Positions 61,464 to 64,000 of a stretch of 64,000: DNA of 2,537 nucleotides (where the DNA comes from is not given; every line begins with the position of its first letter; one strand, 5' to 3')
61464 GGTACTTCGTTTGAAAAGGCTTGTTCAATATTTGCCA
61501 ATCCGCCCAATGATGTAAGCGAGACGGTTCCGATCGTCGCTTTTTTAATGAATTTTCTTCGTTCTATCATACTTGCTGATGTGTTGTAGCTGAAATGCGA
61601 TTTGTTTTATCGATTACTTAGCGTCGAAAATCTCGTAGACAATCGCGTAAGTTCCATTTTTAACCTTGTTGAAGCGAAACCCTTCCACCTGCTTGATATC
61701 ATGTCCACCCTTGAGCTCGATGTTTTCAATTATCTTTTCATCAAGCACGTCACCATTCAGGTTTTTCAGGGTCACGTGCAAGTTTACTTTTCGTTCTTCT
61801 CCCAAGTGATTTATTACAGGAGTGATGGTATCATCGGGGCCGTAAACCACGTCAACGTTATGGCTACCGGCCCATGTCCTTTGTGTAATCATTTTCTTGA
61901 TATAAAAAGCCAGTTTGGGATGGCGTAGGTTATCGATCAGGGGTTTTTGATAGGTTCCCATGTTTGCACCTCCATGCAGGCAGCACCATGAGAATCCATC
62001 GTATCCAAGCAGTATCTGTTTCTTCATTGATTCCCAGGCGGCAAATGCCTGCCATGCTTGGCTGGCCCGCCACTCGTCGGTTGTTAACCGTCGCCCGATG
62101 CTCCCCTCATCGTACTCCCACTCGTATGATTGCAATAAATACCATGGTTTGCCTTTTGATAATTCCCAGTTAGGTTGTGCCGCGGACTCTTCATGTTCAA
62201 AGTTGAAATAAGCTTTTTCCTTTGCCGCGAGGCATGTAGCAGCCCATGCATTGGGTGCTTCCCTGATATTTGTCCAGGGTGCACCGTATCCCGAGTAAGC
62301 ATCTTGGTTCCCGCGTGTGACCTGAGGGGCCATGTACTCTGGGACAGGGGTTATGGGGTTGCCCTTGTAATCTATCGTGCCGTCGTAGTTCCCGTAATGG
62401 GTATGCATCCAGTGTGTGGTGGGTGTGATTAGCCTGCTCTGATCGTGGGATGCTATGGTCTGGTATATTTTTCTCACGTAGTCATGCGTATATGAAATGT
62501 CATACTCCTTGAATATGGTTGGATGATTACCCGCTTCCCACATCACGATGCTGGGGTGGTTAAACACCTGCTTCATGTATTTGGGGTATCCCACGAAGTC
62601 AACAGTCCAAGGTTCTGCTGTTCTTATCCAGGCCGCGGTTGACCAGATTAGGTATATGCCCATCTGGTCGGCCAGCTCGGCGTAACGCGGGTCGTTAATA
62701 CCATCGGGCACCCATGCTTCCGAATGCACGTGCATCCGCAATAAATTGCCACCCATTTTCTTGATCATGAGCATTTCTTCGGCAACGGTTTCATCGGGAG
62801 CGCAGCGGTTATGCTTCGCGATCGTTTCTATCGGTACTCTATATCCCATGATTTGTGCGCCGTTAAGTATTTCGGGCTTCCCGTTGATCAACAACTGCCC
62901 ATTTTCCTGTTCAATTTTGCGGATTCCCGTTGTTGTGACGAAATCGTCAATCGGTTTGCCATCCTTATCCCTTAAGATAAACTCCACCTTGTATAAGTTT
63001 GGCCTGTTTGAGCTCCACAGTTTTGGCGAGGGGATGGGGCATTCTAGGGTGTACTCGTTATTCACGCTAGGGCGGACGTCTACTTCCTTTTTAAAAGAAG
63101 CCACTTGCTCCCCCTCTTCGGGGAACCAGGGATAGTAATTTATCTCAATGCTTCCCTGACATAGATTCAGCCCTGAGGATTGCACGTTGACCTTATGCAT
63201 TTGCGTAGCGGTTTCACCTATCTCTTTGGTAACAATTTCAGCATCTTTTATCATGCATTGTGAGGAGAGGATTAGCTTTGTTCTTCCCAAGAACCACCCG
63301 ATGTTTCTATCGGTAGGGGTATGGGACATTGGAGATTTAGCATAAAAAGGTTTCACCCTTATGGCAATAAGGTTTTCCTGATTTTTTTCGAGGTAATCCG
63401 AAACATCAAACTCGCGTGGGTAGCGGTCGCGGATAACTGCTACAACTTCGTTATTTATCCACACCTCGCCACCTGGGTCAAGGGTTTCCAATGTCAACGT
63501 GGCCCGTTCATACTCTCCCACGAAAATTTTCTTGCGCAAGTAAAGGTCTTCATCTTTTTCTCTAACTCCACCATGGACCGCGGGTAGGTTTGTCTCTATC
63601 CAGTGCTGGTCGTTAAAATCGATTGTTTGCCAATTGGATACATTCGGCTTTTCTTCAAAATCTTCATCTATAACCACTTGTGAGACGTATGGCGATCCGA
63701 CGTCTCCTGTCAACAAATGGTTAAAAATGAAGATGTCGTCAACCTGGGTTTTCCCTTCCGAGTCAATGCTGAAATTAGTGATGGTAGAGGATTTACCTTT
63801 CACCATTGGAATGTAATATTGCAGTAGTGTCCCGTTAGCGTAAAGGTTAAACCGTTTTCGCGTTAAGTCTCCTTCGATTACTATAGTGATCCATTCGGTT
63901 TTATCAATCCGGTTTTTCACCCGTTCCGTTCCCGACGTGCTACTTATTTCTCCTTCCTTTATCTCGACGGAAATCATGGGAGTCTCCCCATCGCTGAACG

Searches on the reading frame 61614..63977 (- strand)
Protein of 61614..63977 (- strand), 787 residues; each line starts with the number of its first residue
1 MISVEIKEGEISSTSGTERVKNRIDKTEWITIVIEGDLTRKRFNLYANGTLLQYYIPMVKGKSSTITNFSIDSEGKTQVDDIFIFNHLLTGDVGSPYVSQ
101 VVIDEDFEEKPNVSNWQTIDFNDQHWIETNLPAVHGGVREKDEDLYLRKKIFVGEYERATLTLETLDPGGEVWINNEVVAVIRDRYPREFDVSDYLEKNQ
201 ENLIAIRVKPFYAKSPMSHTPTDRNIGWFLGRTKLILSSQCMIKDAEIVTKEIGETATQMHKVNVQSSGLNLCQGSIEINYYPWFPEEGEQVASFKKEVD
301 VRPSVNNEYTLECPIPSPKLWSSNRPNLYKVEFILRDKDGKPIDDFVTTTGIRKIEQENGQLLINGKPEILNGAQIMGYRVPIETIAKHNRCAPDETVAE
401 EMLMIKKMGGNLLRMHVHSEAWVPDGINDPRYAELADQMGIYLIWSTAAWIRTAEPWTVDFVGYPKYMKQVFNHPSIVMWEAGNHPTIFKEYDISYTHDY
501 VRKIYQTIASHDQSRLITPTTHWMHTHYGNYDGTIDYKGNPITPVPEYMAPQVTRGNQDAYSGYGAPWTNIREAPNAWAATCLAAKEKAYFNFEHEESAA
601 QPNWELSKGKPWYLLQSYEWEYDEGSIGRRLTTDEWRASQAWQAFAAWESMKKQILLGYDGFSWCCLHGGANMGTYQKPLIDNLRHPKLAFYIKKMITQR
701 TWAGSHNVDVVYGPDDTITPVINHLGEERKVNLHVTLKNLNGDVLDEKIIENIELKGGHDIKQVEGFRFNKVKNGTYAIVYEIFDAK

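Call 3: search_protein_families(library=pfam, proteins=[window:61614-63977:-], max_evalue=0.01)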
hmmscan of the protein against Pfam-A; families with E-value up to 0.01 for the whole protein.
window:61614-63977:- (787 aa): 4 families
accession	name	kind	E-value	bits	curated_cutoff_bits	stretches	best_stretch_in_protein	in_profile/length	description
PF00703.27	Glyco_hydro_2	-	2.3e-11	44.9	23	1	243-353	3-109/109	Glycosyl hydrolases family 2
PF02836.23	Glyco_hydro_2_C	-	9.9e-09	35.2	21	1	358-519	4-160/302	Glycosyl hydrolases family 2, TIM barrel domain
PF02837.24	Glyco_hydro_2_N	-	0.00015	22.2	28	1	126-208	55-133/169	Glycosyl hydrolases family 2, sugar binding domain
PF22666.2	Glyco_hydro_2_N2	-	0.0014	19.2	27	1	155-213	64-122/167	Glycosyl hydrolase 2 galactose-binding domain-like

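Call 4: search_protein_families(library=ncbifam, proteins=[window:61614-63977:-], max_evalue=0.01)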
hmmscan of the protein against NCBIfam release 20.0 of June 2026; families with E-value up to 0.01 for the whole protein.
window:61614-63977:- (787 aa): 9 families
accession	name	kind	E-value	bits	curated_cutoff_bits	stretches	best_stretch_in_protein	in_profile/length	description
NF007074.0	PRK09525.1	subfamily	1.3e-24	86.1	1221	1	160-494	141-471/1027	beta-galactosidase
NF052611.1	beta_gal_Bga2A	equivalog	1.9e-24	85.8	999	1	158-517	131-480/1007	beta-galactosidase, LacZ type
NF041462.1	GalA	equivalog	3.2e-21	75.2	900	1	160-521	102-437/763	beta-galactosidase GalA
NF007666.0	PRK10340.1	equivalog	3.8e-20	71.4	1284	1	167-517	136-472/1030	beta-galactosidase subunit alpha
NF041463.1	GalB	equivalog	3.9e-18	64.7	900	1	164-550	158-545/869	beta-galactosidase GalB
NF007538.0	PRK10150.1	equivalog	2.4e-12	46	544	1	309-374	236-300/607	beta-glucuronidase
NF049891.1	Bet1-4galacdseBT4156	equivalog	4e-12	44.9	1700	1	163-499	100-422/946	exo-beta-1,4-galactosidase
NF050095.1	BetGlucuronLacZ4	equivalog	2.2e-10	39.3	950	1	160-519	80-437/666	beta-glucuronidase LacZ4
NF041100.1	betagal_LacZ_Ttogales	equivalog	2.9e-07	28.6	2000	1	162-375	130-334/1090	beta-galactosidase LacZ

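Call 68: search_solved_structures(query=window:61614-63977:-, max_evalue=0.01)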
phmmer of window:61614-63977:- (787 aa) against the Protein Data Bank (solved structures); distinct sequences matched with E-value up to 0.01: 66 (the best 60 are shown).
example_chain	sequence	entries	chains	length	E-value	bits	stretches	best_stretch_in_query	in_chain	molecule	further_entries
3iap_A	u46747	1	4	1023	1.3e-17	66.3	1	168-494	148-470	Beta-galactosidase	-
3iaq_A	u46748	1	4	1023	1.4e-17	66.2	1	168-494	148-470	Beta-galactosidase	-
3dym_A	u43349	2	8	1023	1.5e-17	66.1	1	168-494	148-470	Beta-galactosidase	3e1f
43ls_A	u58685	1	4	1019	1.6e-17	66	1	168-494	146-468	Beta-galactosidase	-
9hki_A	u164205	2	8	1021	1.6e-17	66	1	168-494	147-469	Beta-galactosidase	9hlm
1f4a_A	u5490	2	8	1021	1.6e-17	66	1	168-494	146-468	BETA-GALACTOSIDASE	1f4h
5a1a_A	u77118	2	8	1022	1.6e-17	66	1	168-494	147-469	BETA-GALACTOSIDASE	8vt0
1px3_A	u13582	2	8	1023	1.6e-17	66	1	168-494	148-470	beta-galactosidase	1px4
1jyn_A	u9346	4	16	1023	1.6e-17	66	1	168-494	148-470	Beta-Galactosidase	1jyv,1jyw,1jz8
3i3b_A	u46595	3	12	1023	1.6e-17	66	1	168-494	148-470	Beta-galactosidase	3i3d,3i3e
1dp0_A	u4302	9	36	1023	1.6e-17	66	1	168-494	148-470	BETA-GALACTOSIDASE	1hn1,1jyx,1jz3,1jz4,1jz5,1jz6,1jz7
3muy_1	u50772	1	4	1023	1.6e-17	66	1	168-494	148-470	Beta-D-galactosidase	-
1jz2_A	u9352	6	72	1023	1.6e-17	66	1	168-494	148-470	Beta-Galactosidase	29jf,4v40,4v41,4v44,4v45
6kuz_A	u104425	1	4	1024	1.6e-17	66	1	168-494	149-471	Beta-galactosidase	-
3j7h_A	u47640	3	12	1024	1.6e-17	66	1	168-494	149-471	Beta-galactosidase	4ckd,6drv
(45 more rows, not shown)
